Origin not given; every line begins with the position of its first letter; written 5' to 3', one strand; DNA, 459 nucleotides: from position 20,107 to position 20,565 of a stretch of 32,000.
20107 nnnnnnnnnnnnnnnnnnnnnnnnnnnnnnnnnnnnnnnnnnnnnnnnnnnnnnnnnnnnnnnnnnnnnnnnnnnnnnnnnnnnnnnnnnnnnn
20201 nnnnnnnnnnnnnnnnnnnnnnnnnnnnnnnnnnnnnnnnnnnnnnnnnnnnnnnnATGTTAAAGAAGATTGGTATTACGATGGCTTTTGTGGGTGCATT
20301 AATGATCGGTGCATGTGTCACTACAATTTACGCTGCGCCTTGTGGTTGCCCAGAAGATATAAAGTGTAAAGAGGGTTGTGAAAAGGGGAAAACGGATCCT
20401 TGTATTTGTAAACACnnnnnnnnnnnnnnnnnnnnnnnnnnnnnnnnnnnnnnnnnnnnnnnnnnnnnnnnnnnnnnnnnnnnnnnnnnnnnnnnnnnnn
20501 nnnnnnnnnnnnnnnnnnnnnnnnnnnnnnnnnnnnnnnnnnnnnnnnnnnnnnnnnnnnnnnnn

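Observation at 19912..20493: Two tandem unannotated micro-genes encoding exported, metallothionein-like cysteine-dense peptides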

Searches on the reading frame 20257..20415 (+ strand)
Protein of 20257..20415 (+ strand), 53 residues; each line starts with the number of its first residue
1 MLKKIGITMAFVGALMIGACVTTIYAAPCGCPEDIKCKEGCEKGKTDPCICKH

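Call 6: search_protein_families(library=pfam, proteins=[window:20257-20415:+], max_evalue=0.1)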
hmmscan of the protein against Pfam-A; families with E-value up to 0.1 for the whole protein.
seq(53 aa): 0 families

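Call 7: search_protein_families(library=ncbifam, proteins=[window:20257-20415:+], max_evalue=10)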
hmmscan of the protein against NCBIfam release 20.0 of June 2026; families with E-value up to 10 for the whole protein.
seq(53 aa): 0 families

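Call 12: find_homologous_proteins(query=window:20257-20415:+, max_evalue=10)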
Query seq(53 aa) (53 aa): 12 proteins with E <= 10 among 12 candidates.
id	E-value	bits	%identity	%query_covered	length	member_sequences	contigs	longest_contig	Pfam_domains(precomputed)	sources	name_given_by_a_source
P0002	7.8e-29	115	100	100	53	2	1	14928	-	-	-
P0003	1.8e-24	102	87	100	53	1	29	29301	-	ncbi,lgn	-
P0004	5.9e-24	100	83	100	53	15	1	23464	-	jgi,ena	-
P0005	1.8e-19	86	75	100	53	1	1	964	-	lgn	-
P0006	5.6e-18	81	70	100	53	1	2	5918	-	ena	-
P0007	1.4e-17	80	75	96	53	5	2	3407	-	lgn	-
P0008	2.5e-17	79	75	96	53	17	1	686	-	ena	-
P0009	2.9e-17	79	72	100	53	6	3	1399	-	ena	-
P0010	1.3e-16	77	73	96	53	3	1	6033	-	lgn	-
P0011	1.4e-16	77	70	100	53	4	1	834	-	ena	-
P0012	2.4e-15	73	71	96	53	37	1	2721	-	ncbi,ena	-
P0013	6.0e-10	56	56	100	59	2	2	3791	-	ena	-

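Call 15: find_related_loci(query=A1, collection=genome_contigs, flank=3000)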
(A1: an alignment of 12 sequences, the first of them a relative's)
Query A1 (53 aa) in genome_contigs; peptide patterns used: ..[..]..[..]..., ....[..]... (x = any residue, [..] = any of these).
213 stretches matched a pattern; 18 encode a relative of the query (tblastn E <= 1e-3); 18 distinct loci.
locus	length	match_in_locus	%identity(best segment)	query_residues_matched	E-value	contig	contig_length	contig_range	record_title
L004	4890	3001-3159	91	1-53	3e-29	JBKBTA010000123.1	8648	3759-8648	MAG: Candidatus Brocadia sp. isolate 21I_052.bin.35 NODE_125_length_8648_cov_4.365535, whole genome shotgun sequence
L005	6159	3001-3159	87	1-53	1e-28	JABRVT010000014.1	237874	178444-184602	MAG: Candidatus Brocadia sp. isolate MAG-01r c_000000000014, whole genome shotgun sequence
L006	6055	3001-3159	87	1-53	5e-28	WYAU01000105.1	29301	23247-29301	MAG: Candidatus Brocadia sp. isolate AMX1 k127_777851, whole genome shotgun sequence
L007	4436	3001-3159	77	1-53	7e-27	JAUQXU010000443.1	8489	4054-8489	MAG: Candidatus Brocadia sp. isolate BIN37 contig_291493, whole genome shotgun sequence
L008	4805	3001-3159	79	1-53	6e-26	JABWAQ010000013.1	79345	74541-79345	MAG: Candidatus Brocadia sp. isolate MAG_8 scaffold_618, whole genome shotgun sequence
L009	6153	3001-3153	76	1-51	2e-22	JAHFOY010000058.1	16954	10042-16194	MAG: Planctomycetota bacterium isolate nzgw514 NODE_3216_length_16955_cov_3.870560, whole genome shotgun sequence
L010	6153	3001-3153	76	1-51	2e-22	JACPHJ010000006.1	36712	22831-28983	MAG: Planctomycetota bacterium isolate NC_groundwater_411_Ag_B-0.1um_42_12 GD18-4_B1_scaffold_123983, whole genome shotg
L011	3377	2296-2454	72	1-53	8e-22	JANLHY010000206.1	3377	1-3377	MAG: Candidatus Brocadiaceae bacterium isolate S40-1 k99_253698, whole genome shotgun sequence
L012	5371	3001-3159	70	1-53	1e-21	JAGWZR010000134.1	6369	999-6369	MAG: Planctomycetota bacterium isolate REEB58 contig-150_16322, whole genome shotgun sequence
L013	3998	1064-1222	70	1-53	2e-21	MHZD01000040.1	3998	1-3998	MAG: Planctomycetes bacterium RIFOXYC2_FULL_41_27 rifoxyc2_full_scaffold_15555, whole genome shotgun sequence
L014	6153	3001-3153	71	1-51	4e-20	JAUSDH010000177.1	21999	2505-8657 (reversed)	MAG: Candidatus Brocadiaceae bacterium isolate E14_concoct.bin.99 E14_k141_1511102, whole genome shotgun sequence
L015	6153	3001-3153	71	1-51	7e-20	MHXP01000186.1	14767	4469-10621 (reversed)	MAG: Planctomycetes bacterium GWA2_39_15 gwa2_scaffold_6222, whole genome shotgun sequence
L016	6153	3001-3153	71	1-51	6e-20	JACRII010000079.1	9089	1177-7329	MAG: Planctomycetota bacterium isolate NC_groundwater_1799_Pr3_B-0.1um_42_210 SR-2_scaffold_141_880219, whole genome sho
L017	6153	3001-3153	67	1-51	3e-19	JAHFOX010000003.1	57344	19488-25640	MAG: Planctomycetota bacterium isolate nzgw513 NODE_128_length_57345_cov_6.640396, whole genome shotgun sequence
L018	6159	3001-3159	53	1-53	4e-17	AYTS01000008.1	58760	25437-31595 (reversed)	MAG: Candidatus Brocadia carolinensis isolate 26THWARD NODE_11_length_58760_cov_19.4261_ID_21, whole genome shotgun sequ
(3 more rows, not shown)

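Call 16: find_encoding_contigs(protein=P0003, flank=3000, max_places=3)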
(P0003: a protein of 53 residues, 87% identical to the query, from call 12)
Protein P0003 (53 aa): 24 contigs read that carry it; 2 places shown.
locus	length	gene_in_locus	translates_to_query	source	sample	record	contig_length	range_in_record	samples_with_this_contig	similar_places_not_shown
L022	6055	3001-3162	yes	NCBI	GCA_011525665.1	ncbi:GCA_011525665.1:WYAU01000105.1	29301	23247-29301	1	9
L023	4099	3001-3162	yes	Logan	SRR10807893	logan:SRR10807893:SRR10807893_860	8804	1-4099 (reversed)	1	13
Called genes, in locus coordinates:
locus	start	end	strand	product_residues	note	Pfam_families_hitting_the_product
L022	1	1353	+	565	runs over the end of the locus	PF00343:Phosphorylase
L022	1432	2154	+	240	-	PF00702:Hydrolase, PF12710:HAD (weak), PF13419:HAD_2, PF13242:Hydrolase_like (weak)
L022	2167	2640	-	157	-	PF07977:FabA, PF22818:ApeI-like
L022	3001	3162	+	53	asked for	-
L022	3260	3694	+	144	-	PF00572:Ribosomal_L13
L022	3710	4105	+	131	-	PF00380:Ribosomal_S9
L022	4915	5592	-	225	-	-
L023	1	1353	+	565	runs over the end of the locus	PF00343:Phosphorylase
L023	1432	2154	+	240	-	PF00702:Hydrolase, PF12710:HAD (weak), PF13419:HAD_2, PF13242:Hydrolase_like (weak)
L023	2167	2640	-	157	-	PF07977:FabA, PF22818:ApeI-like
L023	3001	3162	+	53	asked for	-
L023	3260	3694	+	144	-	PF00572:Ribosomal_L13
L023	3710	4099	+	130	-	?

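Call 17: find_encoding_contigs(protein=P0013, flank=3000, max_places=3)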
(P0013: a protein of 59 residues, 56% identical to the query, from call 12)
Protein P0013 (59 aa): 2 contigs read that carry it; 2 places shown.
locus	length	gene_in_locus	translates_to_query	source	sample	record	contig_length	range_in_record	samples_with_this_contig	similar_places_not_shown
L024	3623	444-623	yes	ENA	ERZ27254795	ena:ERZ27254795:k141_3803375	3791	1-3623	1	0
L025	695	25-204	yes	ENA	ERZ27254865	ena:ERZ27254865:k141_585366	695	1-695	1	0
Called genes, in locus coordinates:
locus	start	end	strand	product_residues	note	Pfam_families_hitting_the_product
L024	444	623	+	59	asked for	-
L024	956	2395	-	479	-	PF05598:DUF772, PF01609:DDE_Tnp_1, PF13751:DDE_Tnp_1_6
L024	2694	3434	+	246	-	PF05239:PRC (faint)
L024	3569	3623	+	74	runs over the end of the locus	?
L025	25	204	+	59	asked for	-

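Call 28: search_protein_representatives(alignment_id=A1)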
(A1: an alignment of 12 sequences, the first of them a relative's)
Query: 12 sequences, 53 profile positions. Proteins with E-value up to 0.001 (for the whole library): 7; up to 1e-10: 6; up to 1e-30: 0. The best 7 are listed.
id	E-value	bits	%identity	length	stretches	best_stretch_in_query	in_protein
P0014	7.9e-18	80.6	-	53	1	1-53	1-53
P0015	9.5e-17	77.2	-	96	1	1-36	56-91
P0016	1.4e-14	70.2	-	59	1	1-53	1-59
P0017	6.2e-13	65.0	-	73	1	1-33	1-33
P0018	8.7e-12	61.3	-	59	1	3-53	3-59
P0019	5.7e-11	58.7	-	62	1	1-53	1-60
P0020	7.5e-04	35.9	-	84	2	1-50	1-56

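Call 30: search_solved_structures(query=A1, max_evalue=10, show_alignments=3)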
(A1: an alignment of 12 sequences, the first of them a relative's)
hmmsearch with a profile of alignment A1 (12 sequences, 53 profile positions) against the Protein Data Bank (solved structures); distinct sequences matched with E-value up to 10: 1.
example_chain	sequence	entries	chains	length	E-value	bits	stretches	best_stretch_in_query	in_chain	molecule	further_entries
4ylf_B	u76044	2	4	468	1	13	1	26-46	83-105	Dihydropyrimidine dehydrogenase subunit A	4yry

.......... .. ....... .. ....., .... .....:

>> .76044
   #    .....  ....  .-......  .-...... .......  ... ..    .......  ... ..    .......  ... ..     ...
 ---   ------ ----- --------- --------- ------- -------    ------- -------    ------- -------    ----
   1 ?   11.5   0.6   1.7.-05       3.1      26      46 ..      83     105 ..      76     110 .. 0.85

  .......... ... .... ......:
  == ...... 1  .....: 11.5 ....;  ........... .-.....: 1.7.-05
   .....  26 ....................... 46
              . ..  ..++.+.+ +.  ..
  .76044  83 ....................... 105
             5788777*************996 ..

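Call 32: find_encoding_contigs(protein=P0019, flank=4000, max_places=3)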
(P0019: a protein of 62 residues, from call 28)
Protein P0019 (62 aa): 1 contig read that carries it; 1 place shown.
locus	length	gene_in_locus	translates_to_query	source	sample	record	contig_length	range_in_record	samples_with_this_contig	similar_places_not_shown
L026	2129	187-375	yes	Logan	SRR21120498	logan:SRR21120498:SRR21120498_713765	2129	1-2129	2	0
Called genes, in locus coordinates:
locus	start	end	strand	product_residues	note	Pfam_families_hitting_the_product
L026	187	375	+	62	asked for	-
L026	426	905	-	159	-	PF02367:TsaE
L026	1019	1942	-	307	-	PF00586:AIRS, PF02769:AIRS_C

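Call 33: find_encoding_contigs(protein=P0020, flank=4000, max_places=3)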
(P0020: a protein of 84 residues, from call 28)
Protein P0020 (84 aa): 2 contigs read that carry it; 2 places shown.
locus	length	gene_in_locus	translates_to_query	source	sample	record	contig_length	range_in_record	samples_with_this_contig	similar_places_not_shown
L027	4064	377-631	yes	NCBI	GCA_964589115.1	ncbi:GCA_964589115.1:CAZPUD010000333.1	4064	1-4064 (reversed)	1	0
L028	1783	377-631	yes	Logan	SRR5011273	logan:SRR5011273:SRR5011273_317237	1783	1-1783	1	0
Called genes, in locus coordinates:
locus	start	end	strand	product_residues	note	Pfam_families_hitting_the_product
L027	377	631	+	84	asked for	-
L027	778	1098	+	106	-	-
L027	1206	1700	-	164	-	PF02367:TsaE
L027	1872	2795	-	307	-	PF00586:AIRS, PF02769:AIRS_C (weak)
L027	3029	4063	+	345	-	?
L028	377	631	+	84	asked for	-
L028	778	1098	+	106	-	-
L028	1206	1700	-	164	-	PF02367:TsaE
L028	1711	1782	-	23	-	?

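Call 38: list_cluster_members(proteins=[P0003, P0012, P0001, P0004, P0016, P0014])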
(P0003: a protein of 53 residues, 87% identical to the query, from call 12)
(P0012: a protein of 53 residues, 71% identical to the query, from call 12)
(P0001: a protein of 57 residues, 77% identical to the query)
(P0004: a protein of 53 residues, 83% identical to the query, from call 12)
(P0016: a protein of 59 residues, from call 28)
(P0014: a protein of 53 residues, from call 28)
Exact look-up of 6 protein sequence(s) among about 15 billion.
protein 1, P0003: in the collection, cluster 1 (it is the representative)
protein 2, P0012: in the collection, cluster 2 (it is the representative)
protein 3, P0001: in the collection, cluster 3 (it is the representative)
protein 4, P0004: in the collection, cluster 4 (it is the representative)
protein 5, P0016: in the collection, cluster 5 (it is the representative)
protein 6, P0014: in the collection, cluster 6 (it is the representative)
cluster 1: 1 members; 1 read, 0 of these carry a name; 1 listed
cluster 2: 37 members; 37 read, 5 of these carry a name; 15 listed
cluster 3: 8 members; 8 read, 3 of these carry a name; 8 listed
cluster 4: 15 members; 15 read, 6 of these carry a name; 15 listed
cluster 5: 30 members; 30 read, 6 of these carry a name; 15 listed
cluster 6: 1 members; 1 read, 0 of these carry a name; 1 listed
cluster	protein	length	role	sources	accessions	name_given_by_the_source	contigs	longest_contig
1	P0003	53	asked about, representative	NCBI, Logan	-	-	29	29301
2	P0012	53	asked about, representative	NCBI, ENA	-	-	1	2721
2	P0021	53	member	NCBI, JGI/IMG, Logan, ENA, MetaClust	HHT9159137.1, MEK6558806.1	MAG: hypothetical protein AABZ43_01570 [Planctomycetota bacterium] | hypothetical protein | \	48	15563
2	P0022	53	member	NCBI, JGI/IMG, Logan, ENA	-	hypothetical protein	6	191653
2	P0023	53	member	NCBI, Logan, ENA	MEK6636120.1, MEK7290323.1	MAG: hypothetical protein AABY38_07150 [Planctomycetota bacterium]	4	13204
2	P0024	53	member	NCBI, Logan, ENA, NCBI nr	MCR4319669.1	MAG: hypothetical protein NUV74_04950 [Candidatus Brocadiaceae bacterium] | hypothetical protein [Candidatus Brocadiaceae bacterium]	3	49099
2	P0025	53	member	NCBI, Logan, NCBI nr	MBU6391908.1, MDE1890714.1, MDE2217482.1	MAG: hypothetical protein KGJ87_10040 [Planctomycetota bacterium] | hypothetical protein [Planctomycetota bacterium]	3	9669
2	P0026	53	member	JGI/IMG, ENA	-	-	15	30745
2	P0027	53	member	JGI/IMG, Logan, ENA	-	-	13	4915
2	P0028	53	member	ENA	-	-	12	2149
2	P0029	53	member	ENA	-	-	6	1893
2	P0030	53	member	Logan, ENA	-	-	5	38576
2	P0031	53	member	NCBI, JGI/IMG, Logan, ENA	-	-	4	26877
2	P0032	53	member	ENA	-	-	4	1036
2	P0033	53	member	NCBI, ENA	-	-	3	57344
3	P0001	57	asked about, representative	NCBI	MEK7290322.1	MAG: hypothetical protein AAB013_00245 [Planctomycetota bacterium]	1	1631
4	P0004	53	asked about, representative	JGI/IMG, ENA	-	-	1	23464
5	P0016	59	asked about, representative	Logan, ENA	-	-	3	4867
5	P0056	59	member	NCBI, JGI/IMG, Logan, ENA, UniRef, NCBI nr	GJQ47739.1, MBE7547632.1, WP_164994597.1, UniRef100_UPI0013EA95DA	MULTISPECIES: hypothetical protein [Candidatus Kuenenia] | hypothetical protein n=1 Tax=Candidatus Kuenenia TaxID=380738 RepID=UPI0013EA95DA | hypothetical protein [Candidatus Kuenenia stuttgartiensis]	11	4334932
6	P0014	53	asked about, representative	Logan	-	-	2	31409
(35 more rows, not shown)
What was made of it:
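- On Bacterial lipoprotein: One UniRef entry nevertheless auto-names the B. sinica homolog 'Lipoprotein' (call 38).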

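Call 40: find_encoding_contigs(protein=P0056, flank=5000, max_places=3)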
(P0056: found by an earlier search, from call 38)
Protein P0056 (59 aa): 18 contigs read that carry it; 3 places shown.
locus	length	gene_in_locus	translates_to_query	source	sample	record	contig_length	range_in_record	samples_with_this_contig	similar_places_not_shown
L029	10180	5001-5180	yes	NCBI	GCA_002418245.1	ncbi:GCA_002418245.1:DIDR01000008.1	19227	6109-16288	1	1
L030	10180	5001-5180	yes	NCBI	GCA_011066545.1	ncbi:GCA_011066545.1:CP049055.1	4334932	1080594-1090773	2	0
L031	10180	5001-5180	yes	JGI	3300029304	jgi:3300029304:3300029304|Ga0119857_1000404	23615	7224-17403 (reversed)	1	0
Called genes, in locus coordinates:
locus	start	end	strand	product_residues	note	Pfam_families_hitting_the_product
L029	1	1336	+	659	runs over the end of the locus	PF00989:PAS, PF08448:PAS_4, PF13426:PAS_9 (weak), PF08448:PAS_4 (weak), PF13426:PAS_9 (weak), PF00158:Sigma54_activat, PF14532:Sigma54_activ_2, PF25601:AAA_lid_14, +3 more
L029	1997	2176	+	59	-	-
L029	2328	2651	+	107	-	PF04972:BON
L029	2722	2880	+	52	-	PF11752:DUF3309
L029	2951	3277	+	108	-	-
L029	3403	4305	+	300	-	PF03413:PepSY (faint), PF11396:PepSY_like (faint)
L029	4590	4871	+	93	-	-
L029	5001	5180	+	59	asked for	-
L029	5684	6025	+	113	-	-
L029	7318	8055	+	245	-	-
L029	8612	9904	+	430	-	PF11999:Ice_binding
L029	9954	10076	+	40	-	-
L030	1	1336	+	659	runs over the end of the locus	PF00989:PAS, PF08448:PAS_4, PF13426:PAS_9 (weak), PF08448:PAS_4 (weak), PF13426:PAS_9 (weak), PF00158:Sigma54_activat, PF14532:Sigma54_activ_2, PF25601:AAA_lid_14, +3 more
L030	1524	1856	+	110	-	PF03992:ABM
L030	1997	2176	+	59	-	-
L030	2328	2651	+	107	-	PF04972:BON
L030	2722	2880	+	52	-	PF11752:DUF3309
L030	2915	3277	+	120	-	-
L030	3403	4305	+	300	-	PF03413:PepSY (faint), PF11396:PepSY_like (faint)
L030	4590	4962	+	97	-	-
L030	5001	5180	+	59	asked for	-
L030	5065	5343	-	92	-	-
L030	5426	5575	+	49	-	-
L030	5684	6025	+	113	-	-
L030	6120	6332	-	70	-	-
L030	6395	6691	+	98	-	-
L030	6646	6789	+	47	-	-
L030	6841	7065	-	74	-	-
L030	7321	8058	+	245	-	-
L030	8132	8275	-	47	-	-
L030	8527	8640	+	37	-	-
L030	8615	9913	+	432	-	PF11999:Ice_binding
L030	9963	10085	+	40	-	-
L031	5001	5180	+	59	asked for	-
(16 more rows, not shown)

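Call 44: search_protein_families(library=pfam, proteins=[L030:5684-6025:+, L030:4590-4871:+, L030:3403-4305:+, L030:2951-3277:+, L030:1997-2176:+, L030:6395-6691:+, L030:7321-8058:+, L030:1524-1856:+, L030:5426-5575:+], max_evalue=0.1)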
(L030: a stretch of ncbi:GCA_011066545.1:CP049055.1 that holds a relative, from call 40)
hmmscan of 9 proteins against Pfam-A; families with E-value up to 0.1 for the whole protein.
L030:5684-6025:+ (113 aa): 1 family
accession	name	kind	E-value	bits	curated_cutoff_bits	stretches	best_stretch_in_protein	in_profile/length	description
PF03860.21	DUF326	-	7e-17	61.1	20.4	4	88-107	2-21/21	Domain of Unknown Function (DUF326)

L030:4590-4871:+ (93 aa): 0 families

L030:3403-4305:+ (300 aa): 14 families
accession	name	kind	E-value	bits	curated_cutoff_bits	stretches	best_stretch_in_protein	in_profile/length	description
PF11396.14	PepSY_like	-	4.7e-14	52.9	28.3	3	148-204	3-58/83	Putative beta-lactamase-inhibitor-like, PepSY-like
PF03413.25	PepSY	-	3.1e-06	27.9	24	0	56-98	7-47/60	Peptidase propeptide and YPEB domain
PF16445.10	DUF5042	-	1.6e-05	24.1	25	0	61-120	141-198/434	Domain of unknown function (DUF5042)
PF15043.11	CNRIP1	-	0.00027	21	27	0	201-291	10-92/157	CB1 cannabinoid receptor-interacting protein 1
PF22311.1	DUF6970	-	0.00094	19.4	27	0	60-86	3-29/78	Domain of unknown function (DUF6970)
PF11576.14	HcgB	-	0.0014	18.8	25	0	233-260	64-91/153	FeGP cofactor biosynthesis protein HcgB, guanylyltransferase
PF09439.16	SRPRB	-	0.0015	18.4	25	0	234-260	113-139/178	Signal recognition particle receptor beta subunit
PF04809.18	HupH_C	-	0.0046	17.2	23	0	34-61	75-102/118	HupH hydrogenase expression protein, C-terminal conserved region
PF15631.11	Imm-NTF2-2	-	0.0049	17.4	26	0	55-81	36-61/68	NTF2 fold immunity protein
PF10411.14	DsbC_N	-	0.0049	16.9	25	0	53-79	7-33/70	Disulfide bond isomerase protein N-terminal domain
PF20913.2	ObcA_N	-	0.04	14.3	25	0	71-138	38-102/154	Oxalate Biosynthetic Component A, N-terminal domain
PF09390.16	DUF1999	-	0.04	14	25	0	113-150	82-118/159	Protein of unknown function (DUF1999)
PF16511.11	FERM_f0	-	0.063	14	26.9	0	215-237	5-27/81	N-terminal or F0 domain of Talin-head FERM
PF01773.25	Nucleos_tra2_N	-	0.074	14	27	0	214-233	48-67/74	Na+ dependent nucleoside transporter N-terminus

L030:2951-3277:+ (108 aa): 1 family
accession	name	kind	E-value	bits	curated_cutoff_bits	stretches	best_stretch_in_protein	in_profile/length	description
PF01519.22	DUF16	-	0.013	16.4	40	1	6-90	14-86/104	Protein of unknown function DUF16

L030:1997-2176:+ (59 aa): 1 family
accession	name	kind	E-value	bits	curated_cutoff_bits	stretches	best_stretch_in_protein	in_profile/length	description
PF05532.17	CsbD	-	4.5e-16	58.9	40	1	7-55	1-49/53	CsbD-like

L030:6395-6691:+ (98 aa): 1 family
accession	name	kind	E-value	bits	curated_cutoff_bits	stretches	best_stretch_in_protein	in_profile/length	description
PF25129.1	Pyr4-TMTC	-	0.047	13.8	27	1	17-63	55-102/227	Pyr4-like transmembrane terpene cyclases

L030:7321-8058:+ (245 aa): 0 families

L030:1524-1856:+ (110 aa): 1 family
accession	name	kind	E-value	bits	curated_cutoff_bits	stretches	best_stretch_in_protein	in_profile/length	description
PF03992.22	ABM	-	2.7e-12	47.1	23.1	1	1-74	1-75/78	Antibiotic biosynthesis monooxygenase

L030:5426-5575:+ (49 aa): 0 families
